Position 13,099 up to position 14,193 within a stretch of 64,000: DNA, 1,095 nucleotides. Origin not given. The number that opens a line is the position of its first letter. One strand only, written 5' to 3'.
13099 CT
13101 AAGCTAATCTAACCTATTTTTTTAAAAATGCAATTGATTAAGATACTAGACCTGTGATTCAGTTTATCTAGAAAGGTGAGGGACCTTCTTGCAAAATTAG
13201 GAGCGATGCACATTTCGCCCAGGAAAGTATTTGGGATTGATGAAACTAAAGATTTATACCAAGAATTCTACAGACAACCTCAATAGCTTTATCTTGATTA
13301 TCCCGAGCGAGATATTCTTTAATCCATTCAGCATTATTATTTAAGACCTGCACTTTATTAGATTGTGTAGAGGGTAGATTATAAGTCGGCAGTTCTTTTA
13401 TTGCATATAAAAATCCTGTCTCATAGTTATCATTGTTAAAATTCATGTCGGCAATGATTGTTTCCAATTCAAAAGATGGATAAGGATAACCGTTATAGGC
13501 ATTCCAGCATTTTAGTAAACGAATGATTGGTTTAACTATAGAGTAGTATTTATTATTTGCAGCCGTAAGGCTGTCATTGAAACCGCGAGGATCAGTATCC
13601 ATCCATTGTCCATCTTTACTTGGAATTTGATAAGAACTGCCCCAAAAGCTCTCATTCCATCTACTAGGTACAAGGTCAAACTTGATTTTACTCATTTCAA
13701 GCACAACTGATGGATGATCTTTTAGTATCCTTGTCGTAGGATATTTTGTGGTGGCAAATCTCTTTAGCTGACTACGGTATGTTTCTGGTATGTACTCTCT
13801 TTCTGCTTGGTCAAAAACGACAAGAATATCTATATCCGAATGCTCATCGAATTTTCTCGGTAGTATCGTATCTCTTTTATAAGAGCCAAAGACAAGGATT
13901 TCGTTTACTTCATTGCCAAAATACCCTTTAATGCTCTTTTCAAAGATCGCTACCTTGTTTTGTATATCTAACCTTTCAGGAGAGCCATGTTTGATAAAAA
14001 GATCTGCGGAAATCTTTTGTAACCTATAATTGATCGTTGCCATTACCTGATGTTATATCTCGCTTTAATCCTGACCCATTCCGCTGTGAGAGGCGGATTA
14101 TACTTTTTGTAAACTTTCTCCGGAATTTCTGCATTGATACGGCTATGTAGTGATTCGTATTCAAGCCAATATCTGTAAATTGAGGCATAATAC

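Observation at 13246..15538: CBASS-like operon with two CD-NTase-like enzymes flanking a 4-TM effector; one has Asp-to-Asn at the third catalytic site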

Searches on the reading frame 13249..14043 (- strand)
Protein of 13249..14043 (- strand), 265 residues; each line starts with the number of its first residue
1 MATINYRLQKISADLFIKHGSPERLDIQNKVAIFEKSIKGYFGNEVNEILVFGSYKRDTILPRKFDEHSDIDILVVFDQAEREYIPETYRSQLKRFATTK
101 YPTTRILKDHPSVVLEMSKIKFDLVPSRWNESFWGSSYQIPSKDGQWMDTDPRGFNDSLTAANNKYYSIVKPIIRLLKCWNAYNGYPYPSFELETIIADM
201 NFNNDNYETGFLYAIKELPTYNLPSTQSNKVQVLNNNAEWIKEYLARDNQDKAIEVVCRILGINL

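Call 3: search_protein_families(library=pfam, proteins=[window:13249-14043:-], max_evalue=1)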
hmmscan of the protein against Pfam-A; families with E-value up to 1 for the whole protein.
window:13249-14043:- (265 aa): 4 families
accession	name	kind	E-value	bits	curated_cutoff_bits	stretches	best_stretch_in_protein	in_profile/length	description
PF18144.7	SMODS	-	3.2e-26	92.9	26.5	1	17-163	14-164/164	Second Messenger Oligonucleotide or Dinucleotide Synthetase domain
PF01909.29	NTP_transf_2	-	2.3e-08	34.7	21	1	38-126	8-73/93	Nucleotidyltransferase domain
PF18765.7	Polbeta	-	2e-05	25.1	26.9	1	38-96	3-58/93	Polymerase beta, Nucleotidyltransferase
PF20288.3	MC2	-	0.039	14.3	26.9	1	203-257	81-135/145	ABC-three component (ABC-3C) system Middle Component 2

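Call 4: search_protein_families(library=padloc, proteins=[window:13249-14043:-], max_evalue=1)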
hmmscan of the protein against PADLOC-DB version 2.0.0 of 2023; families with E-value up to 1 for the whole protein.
window:13249-14043:- (265 aa): 39 families (the best 25 are shown)
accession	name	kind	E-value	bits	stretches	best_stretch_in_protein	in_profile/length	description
PDLC00769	Cyclase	-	5.5e-76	253.4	1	3-257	2-254/261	oligonucleotide-cyclase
PDLC00823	Cyclase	-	2.7e-26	90.9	1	26-214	25-209/285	oligonucleotide-cyclase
PDLC00776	Cyclase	-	2.6e-22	77.6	1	32-208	27-203/287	oligonucleotide-cyclase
PDLC00802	Cyclase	-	1.2e-19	68.7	2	99-210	133-249/332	oligonucleotide-cyclase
PDLC00809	Cyclase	-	2.9e-19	67.8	1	45-199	41-203/295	oligonucleotide-cyclase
PDLC00773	Cyclase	-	9.1e-19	66.2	1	42-219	41-222/334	oligonucleotide-cyclase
PDLC00803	Cyclase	-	1.6e-16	58.8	1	10-204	9-188/253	oligonucleotide-cyclase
PDLC00820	Cyclase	-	2.7e-15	54.4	1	46-229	44-229/324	oligonucleotide-cyclase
PDLC00796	Cyclase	-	1.2e-14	52.6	1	26-210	21-209/432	oligonucleotide-cyclase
PDLC00805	Cyclase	-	1.6e-14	52.1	1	45-232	62-255/314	oligonucleotide-cyclase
PDLC00810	Cyclase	-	5.8e-14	50.3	1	45-178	46-179/335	oligonucleotide-cyclase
PDLC00786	Cyclase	-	1.1e-13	49.3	1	44-206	44-209/293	oligonucleotide-cyclase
PDLC00822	Cyclase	-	1.5e-13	48.9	2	49-128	48-126/375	oligonucleotide-cyclase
PDLC00814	Cyclase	-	6.8e-12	43.4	1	24-200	23-204/295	oligonucleotide-cyclase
PDLC00798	Cyclase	-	8.2e-12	43.2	1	44-254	43-256/344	oligonucleotide-cyclase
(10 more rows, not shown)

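Call 5: search_protein_families(library=ncbifam, proteins=[window:13249-14043:-], max_evalue=1)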
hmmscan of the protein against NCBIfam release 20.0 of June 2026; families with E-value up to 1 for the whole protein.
window:13249-14043:- (265 aa): 6 families
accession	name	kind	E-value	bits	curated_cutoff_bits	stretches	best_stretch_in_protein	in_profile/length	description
NF041117.1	CBASS_cyclase_b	equivalog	8e-26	91.2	200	1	46-200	35-188/275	CBASS oligonucleotide cyclase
NF041116.1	CBASS_cyclase_a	equivalog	3.3e-12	46.1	200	1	36-208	35-221/317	CBASS oligonucleotide cyclase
TIGR03671.1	cca_archaeal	equivalog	3.2e-07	29.5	281.3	1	47-127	41-118/410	CCA tRNA nucleotidyltransferase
NF041078.1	cGAS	equivalog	0.00098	18.3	150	1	124-205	180-257/339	CBASS cGAMP synthase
NF047752.1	MntA_antitoxin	equivalog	0.063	13.2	60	1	46-81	7-37/106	type VII toxin-antitoxin system MntA family adenylyltransferase antitoxin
NF012212.1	ANT_9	subfamily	0.077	12.2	340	1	28-90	3-60/249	aminoglycoside nucleotidyltransferase ANT(9)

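Call 26: search_solved_structures(query=window:13249-14043:-, max_evalue=0.01, show_alignments=3)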
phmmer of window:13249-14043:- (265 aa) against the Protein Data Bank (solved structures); distinct sequences matched with E-value up to 0.01: 5.
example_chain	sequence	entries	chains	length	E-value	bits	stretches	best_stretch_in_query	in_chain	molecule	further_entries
9sa4_A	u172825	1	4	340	1.4e-09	40.8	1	50-217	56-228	CD-NTase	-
9sa5_A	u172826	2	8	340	6.5e-09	38.7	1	50-217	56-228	CD-NTase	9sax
6p8u_A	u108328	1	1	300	1.5e-05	27.7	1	133-182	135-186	Nucleotidyltransferase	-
6p82_A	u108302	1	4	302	1.5e-05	27.6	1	133-182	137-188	Nucleotidyltransferase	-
6p8j_C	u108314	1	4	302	4.8e-05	26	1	134-182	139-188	Nucleotidyltransferase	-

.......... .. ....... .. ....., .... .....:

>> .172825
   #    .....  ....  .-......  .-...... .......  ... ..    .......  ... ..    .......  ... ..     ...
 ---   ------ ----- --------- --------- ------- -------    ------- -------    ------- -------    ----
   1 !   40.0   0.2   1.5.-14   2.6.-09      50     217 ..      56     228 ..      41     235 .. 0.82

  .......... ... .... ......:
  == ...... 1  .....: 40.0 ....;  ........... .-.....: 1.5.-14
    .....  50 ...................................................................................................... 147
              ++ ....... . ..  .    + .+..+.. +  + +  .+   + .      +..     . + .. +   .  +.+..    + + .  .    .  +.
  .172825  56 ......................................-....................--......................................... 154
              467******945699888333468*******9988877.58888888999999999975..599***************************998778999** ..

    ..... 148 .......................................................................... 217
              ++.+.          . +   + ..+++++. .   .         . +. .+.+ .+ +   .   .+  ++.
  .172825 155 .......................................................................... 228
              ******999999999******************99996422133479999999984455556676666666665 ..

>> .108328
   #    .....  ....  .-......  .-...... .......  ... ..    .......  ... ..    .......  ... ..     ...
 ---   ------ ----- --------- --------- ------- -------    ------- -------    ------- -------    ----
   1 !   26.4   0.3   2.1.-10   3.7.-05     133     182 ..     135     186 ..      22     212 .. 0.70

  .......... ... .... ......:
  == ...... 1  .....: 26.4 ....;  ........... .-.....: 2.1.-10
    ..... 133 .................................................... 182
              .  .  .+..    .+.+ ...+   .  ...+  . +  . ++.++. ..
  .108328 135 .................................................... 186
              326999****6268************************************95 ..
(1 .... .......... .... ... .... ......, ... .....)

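Call 34: find_homologous_proteins(query=window:13249-14043:-, max_evalue=0.001)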
Query window:13249-14043:- (265 aa): 314 proteins with E <= 0.001 among 505 candidates; the best 120 are listed.
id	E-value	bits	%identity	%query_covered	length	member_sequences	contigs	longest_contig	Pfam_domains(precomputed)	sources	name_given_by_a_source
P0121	2.1e-177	606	100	100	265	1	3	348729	PF18144.8,PF01909.30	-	-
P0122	3.9e-150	516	86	100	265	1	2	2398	PF18144.8,PF01909.30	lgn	-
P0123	6.3e-130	450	73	100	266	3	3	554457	PF18144.8,PF01909.30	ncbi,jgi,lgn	jgi:predicted nucleotidyltransferase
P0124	5.1e-126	437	73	100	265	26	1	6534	PF18144.8,PF01909.30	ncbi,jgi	jgi:predicted nucleotidyltransferase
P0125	3.8e-125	435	72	100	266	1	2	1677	PF18144.8,PF01909.30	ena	-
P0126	7.4e-124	430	72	100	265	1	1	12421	PF18144.8,PF01909.30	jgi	jgi:predicted nucleotidyltransferase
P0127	1.6e-123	429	72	100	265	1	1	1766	PF18144.8,PF01909.30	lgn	-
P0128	3.0e-121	422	71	100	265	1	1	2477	PF18765.8,PF18144.8,PF01909.30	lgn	-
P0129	7.9e-121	420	69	100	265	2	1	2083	PF18144.8,PF01909.30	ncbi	-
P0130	3.8e-119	415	69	100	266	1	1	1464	PF18144.8,PF01909.30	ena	-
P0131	4.1e-118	412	68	100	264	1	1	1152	PF18765.8,PF18144.8,PF01909.30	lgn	-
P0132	2.6e-117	409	69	100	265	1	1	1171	PF18765.8,PF18144.8,PF01909.30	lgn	-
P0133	6.2e-117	408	66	100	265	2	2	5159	PF18144.8,PF01909.30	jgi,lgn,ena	-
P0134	1.5e-116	406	67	100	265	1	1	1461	PF18144.8,PF01909.30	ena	-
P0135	2.3e-116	406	67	100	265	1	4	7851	PF18144.8,PF01909.30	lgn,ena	-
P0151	1.6e-110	387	67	99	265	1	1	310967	PF18765.8,PF18144.8,PF01909.30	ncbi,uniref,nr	ncbi:nucleotidyltransferase [Chryseotalea sanaruensis]|uniref:Nucleotidyltransferase n=1 Tax=Chryseo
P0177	1.6e-104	367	61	99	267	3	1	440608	PF18144.8,PF01909.30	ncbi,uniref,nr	ncbi:SMODS domain-containing nucleotidyltransferase [Flavobacterium yafengii]|uniref:SMODS domain-co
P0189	1.9e-103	363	61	99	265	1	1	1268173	PF18765.8,PF18144.8,PF01909.30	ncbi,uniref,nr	ncbi:SMODS domain-containing nucleotidyltransferase [Chryseobacterium chendengshani]|uniref:SMODS do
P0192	3.9e-102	359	62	99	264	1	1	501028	PF18144.8,PF01909.30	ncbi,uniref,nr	ncbi:SMODS domain-containing nucleotidyltransferase [Dyadobacter sp. CY347]|uniref:SMODS domain-cont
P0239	2.9e-82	294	54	97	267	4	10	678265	PF18144.8,PF01909.30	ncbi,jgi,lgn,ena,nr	ncbi:MAG: hypothetical protein BGO54_07765 [Sphingobacteriales bacterium 46-32]|nr:MAG: hypothetical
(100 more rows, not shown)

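Call 35: find_encoding_contigs(protein=P0151, flank=4000, max_places=1)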
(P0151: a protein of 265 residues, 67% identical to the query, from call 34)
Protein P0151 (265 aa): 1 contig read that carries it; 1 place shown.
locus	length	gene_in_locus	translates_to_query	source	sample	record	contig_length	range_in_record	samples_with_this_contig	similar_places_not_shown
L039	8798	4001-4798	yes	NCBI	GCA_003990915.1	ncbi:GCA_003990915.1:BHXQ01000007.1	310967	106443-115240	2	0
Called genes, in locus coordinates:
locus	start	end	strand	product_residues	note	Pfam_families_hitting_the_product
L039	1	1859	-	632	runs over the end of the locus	-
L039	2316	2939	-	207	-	PF00149:Metallophos, PF12850:Metallophos_2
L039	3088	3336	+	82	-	-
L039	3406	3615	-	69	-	-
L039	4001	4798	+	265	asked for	PF18144:SMODS, PF01909:NTP_transf_2, PF18765:Polbeta (weak)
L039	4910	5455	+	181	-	PF18186:SLATT_4 (weak)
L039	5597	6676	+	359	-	-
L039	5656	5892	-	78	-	-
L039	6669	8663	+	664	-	-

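Call 36: find_encoding_contigs(protein=P0177, flank=4000, max_places=1)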
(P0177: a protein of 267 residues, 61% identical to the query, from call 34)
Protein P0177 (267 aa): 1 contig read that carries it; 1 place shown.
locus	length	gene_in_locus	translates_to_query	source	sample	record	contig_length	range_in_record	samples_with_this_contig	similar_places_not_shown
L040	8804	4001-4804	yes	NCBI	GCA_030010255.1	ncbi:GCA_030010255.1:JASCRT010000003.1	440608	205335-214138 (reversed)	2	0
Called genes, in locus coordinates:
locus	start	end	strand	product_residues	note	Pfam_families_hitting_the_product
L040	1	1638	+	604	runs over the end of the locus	PF10088:DUF2326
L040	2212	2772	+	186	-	-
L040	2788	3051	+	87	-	-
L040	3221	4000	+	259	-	-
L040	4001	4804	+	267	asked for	PF18144:SMODS, PF01909:NTP_transf_2 (weak)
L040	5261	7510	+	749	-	PF02463:SMC_N, PF13166:AAA_13, PF13304:AAA_21 (faint)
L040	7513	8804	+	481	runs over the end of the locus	-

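Call 37: find_encoding_contigs(protein=P0189, flank=4000, max_places=1)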
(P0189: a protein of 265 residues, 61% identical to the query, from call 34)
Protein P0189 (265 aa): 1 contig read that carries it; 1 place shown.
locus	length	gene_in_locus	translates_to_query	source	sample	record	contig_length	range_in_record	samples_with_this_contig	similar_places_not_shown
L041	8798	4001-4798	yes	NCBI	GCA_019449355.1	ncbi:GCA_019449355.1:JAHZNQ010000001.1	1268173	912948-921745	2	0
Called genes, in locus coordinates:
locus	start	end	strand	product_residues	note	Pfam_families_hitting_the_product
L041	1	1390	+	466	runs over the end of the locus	-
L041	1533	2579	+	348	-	PF00392:GntR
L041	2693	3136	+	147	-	PF08332:CaMKII_AD (faint), PF14534:DUF4440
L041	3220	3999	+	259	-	-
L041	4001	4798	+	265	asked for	PF18144:SMODS, PF01909:NTP_transf_2, PF18765:Polbeta (weak)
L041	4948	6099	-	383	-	PF01070:FMN_dh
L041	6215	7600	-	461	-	PF00370:FGGY_N, PF21546:FGGY_C_2 (faint)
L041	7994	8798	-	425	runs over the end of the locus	PF01261:AP_endonuc_2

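Call 38: find_encoding_contigs(protein=P0192, flank=4000, max_places=1)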
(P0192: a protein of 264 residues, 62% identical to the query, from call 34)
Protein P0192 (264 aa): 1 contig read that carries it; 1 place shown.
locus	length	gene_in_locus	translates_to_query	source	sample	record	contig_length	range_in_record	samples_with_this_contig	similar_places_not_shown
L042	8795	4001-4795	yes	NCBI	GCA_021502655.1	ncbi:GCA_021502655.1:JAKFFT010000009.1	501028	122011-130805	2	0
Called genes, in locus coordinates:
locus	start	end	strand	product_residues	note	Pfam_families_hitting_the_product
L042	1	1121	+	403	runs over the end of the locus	-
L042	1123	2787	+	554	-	PF01580:FtsK_SpoIIIE (faint), PF01935:DUF87, PF10412:TrwB_AAD_bind (faint)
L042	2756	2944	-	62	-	-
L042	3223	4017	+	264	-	-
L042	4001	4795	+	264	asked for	PF18144:SMODS, PF01909:NTP_transf_2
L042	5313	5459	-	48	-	-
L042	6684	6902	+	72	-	-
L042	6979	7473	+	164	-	-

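Call 39: find_encoding_contigs(protein=P0239, flank=4000, max_places=1)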
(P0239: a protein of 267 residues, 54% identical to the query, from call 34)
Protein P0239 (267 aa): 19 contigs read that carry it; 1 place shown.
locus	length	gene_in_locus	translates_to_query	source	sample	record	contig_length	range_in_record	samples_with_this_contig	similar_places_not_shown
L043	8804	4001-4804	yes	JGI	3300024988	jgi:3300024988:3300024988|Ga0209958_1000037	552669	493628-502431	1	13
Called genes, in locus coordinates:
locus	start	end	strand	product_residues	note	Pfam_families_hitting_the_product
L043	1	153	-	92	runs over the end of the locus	-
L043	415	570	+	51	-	-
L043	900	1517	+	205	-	PF00717:Peptidase_S24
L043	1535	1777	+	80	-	PF09954:DUF2188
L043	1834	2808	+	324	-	PF18144:SMODS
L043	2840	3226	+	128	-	PF26395:E2-CBASS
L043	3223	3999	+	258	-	-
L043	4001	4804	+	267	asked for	PF18144:SMODS, PF01909:NTP_transf_2 (faint)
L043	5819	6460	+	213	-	-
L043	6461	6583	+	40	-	-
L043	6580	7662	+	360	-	-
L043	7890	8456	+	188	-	-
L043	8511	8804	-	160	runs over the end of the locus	PF01272:GreA_GreB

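Call 64: search_protein_families(library=padloc, proteins=[L043:2840-3223:+, L043:1834-2805:+], max_evalue=0.001)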
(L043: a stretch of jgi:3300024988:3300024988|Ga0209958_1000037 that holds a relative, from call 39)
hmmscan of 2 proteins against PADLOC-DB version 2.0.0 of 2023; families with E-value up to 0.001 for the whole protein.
L043:2840-3223:+ (128 aa): 10 families
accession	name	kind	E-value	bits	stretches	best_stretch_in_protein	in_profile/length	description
PDLC00877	E2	-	1.6e-34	117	1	1-118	15-143/150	E2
PDLC00858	E2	-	2.5e-33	113.3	1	1-121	22-140/148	E2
PDLC00876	E2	-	2.6e-33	112.9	1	1-123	19-144/158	E2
PDLC00864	E2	-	1.1e-30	104.6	1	1-119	19-145/153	E2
PDLC00863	E2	-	3.5e-28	96.6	1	1-116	18-140/149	E2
PDLC00862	E2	-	2.7e-25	87.1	1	4-116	36-148/150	E2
PDLC00873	E2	-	5.3e-23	79.2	1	23-111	6-100/110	E2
PDLC00866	E2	-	6e-19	65.9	1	57-112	14-74/82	E2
PDLC00816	Cyclase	-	1.1e-17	62.1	1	26-115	452-542/542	oligonucleotide-cyclase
PDLC00867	E2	-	0.00046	18.1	1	26-116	53-143/145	E2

L043:1834-2805:+ (324 aa): 30 families (the best 25 are shown)
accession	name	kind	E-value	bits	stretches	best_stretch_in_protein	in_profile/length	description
PDLC00820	Cyclase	-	1.7e-172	571.1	1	1-323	1-323/324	oligonucleotide-cyclase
PDLC00823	Cyclase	-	6e-53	178.3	1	4-277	6-283/285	oligonucleotide-cyclase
PDLC00809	Cyclase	-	9.7e-35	118.6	1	9-277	10-294/295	oligonucleotide-cyclase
PDLC00769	Cyclase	-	1.6e-33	114.2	1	4-271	4-258/261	oligonucleotide-cyclase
PDLC00796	Cyclase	-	3.6e-29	100.3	1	3-285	3-294/432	oligonucleotide-cyclase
PDLC00805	Cyclase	-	1.1e-28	98.6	1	6-200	28-225/314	oligonucleotide-cyclase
PDLC00798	Cyclase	-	3.2e-26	90.6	2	7-182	7-182/344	oligonucleotide-cyclase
PDLC00802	Cyclase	-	2.1e-25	87.7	2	82-278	114-331/332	oligonucleotide-cyclase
PDLC00773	Cyclase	-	8.1e-24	82.8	2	10-184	10-184/334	oligonucleotide-cyclase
PDLC00776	Cyclase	-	9.5e-24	82.2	1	5-277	7-285/287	oligonucleotide-cyclase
PDLC00814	Cyclase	-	1.1e-21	75.5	1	9-205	11-210/295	oligonucleotide-cyclase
PDLC00822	Cyclase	-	1.1e-20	72.3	2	8-127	8-124/375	oligonucleotide-cyclase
PDLC00786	Cyclase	-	1.6e-20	71.7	1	5-276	5-292/293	oligonucleotide-cyclase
PDLC00818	Cyclase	-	1.3e-19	68.9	1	123-284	134-301/322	oligonucleotide-cyclase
PDLC00790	Cyclase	-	7.6e-19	66.2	1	16-273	48-309/310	oligonucleotide-cyclase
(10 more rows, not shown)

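Call 82: predict_structure(alignment_id=A4)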
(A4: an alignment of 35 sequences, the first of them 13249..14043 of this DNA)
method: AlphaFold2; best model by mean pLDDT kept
length: 265 residues; sequences in the alignment: 35
mean_pLDDT: 90.9   pTM: 0.87
mean pLDDT of the five models: 90.9, 90.9, 90.5, 90.1, 89.6
residues with pLDDT >= 90: 188; 70-90: 71; 50-70: 6; < 50: 0
segments of 3 or more residues with pLDDT < 50: none
pLDDT, mean of each block of 10 residues (from residue 1): 91 94 93 93 92 91 90 89 81 91 74 86 91 81 85 87 94 98 95 94 92 97 93 97 97 97 91
secondary structure, 60 per line:
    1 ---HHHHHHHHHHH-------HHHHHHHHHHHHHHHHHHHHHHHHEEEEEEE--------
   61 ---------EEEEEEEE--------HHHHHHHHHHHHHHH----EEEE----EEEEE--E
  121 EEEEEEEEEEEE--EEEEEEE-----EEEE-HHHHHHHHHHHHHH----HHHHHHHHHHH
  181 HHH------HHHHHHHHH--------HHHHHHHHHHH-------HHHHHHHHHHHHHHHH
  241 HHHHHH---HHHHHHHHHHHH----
elements in order: H4-14 H22-45 E46-52 E70-77 H86-100 E105-108 E113-117 E120-132 E135-141 E147-150 H152-165 H170-183 H190-198 H207-217 H225-246 H250-261
